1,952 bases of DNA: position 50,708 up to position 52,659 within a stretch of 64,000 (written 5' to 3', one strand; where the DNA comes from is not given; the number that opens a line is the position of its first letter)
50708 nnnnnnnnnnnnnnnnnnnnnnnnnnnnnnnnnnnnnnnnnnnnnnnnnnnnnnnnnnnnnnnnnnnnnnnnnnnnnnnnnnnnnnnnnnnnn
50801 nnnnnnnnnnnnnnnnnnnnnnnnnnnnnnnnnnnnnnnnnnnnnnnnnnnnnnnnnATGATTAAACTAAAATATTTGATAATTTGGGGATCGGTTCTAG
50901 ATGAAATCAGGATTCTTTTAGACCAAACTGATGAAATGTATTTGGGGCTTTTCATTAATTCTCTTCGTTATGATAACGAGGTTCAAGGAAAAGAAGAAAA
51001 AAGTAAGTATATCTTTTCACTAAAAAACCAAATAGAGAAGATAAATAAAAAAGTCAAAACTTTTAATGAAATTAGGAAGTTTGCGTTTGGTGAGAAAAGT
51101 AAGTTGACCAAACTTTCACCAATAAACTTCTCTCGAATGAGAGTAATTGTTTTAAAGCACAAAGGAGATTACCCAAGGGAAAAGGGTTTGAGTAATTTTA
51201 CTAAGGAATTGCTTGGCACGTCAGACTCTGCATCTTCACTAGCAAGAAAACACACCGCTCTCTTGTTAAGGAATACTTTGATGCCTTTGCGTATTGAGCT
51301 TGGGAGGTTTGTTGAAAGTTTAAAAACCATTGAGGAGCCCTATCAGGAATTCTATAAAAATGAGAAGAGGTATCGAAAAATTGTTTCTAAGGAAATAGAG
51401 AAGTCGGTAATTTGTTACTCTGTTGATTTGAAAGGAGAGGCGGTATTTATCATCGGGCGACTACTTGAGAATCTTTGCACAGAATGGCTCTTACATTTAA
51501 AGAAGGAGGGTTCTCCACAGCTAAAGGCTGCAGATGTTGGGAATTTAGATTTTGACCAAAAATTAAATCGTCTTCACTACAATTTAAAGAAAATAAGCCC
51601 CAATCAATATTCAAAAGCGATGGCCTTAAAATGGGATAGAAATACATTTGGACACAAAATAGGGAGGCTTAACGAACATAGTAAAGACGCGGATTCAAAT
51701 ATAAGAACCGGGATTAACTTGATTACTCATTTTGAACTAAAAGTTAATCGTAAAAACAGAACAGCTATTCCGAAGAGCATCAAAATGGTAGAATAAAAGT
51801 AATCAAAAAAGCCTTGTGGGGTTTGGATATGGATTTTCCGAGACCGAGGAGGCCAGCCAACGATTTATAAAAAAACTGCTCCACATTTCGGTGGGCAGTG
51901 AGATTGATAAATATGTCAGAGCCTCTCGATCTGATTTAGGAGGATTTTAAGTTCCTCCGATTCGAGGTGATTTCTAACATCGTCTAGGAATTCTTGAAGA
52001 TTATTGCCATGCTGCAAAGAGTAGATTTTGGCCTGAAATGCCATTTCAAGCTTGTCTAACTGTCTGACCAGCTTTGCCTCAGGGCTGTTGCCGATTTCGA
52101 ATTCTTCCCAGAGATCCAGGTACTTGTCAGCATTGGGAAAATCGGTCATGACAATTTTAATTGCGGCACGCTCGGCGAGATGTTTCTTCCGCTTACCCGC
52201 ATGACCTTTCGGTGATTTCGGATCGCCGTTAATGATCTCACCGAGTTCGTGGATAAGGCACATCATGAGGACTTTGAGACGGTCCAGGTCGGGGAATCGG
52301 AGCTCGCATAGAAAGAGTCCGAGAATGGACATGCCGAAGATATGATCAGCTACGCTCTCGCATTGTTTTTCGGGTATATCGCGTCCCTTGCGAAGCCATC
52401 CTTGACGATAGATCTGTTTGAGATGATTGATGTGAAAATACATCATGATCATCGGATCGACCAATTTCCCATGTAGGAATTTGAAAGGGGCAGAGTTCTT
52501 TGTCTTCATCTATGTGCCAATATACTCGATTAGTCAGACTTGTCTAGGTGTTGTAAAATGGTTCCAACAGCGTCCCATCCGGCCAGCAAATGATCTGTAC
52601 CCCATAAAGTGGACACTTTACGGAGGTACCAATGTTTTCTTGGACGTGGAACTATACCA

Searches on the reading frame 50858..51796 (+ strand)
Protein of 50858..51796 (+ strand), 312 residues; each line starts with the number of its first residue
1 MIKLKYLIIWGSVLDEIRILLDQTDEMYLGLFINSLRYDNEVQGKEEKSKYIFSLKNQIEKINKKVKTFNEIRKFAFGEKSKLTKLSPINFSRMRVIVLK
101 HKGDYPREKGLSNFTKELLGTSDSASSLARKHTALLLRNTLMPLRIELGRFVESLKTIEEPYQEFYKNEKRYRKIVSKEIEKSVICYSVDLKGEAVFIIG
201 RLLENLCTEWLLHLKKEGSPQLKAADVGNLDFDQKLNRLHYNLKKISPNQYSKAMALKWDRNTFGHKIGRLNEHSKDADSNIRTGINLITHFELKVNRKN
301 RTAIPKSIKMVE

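Call 6: search_protein_families(library=pfam, proteins=[window:50858-51796:+], max_evalue=0.01)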
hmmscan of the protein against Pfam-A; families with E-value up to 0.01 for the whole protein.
window:50858-51796:+ (312 aa): 1 family
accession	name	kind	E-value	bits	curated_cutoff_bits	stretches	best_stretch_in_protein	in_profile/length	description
PF13643.11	DUF4145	-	0.0012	19.3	23.1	1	188-277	8-78/88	Domain of unknown function (DUF4145)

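Call 7: search_protein_families(library=ncbifam, proteins=[window:50858-51796:+], max_evalue=0.01)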
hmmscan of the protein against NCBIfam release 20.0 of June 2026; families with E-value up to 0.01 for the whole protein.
window:50858-51796:+ (312 aa): 0 families

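Call 8: search_protein_families(library=padloc, proteins=[window:50858-51796:+], max_evalue=0.01)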
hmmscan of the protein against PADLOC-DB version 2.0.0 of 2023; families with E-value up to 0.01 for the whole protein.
window:50858-51796:+ (312 aa): 0 families

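Call 9: search_protein_families(library=phrogs, proteins=[window:50858-51796:+], max_evalue=0.01)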
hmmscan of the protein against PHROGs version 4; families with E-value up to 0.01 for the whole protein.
window:50858-51796:+ (312 aa): 0 families

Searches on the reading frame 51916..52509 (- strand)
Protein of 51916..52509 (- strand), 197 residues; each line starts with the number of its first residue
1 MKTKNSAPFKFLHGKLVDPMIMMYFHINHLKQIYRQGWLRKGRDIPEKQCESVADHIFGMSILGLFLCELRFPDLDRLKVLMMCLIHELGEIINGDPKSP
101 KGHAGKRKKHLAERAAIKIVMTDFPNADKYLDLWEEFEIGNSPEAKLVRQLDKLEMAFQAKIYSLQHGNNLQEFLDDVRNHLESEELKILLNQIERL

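Call 6: search_protein_families(library=pfam, proteins=[window:51916-52509:-], max_evalue=0.01)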
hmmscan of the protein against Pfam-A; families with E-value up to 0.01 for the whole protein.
window:51916-52509:- (197 aa): 3 families
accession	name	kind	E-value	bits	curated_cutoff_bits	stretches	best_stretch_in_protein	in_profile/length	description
PF13023.12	HD_3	-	2.1e-31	109.5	22.5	1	28-177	2-148/165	HD domain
PF12917.13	YfbR-like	-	4.2e-05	23.8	25.9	1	26-170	5-150/182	5'-deoxynucleotidase YfbR-like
PF01966.28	HD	-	0.0001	23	22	1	53-156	1-115/116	HD domain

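Call 7: search_protein_families(library=ncbifam, proteins=[window:51916-52509:-], max_evalue=0.01)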
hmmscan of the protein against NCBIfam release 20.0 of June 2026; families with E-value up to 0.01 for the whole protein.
window:51916-52509:- (197 aa): 0 families

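Call 8: search_protein_families(library=padloc, proteins=[window:51916-52509:-], max_evalue=0.01)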
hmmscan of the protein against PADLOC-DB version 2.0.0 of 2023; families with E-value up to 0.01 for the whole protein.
window:51916-52509:- (197 aa): 0 families

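Call 9: search_protein_families(library=phrogs, proteins=[window:51916-52509:-], max_evalue=0.01)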
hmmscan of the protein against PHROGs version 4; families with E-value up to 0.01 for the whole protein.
window:51916-52509:- (197 aa): 1 family
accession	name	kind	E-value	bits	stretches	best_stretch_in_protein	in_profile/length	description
phrog_7076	-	DNA, RNA and nucleotide metabolism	6.2e-07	30.3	1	46-182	22-159/188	dATP triphosphohydrolase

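Call 85: find_encoding_contigs(protein=window:51916-52509:-, flank=6000, max_places=5)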
Protein window:51916-52509:- (197 aa): no gene with exactly this product is on record in the collection.
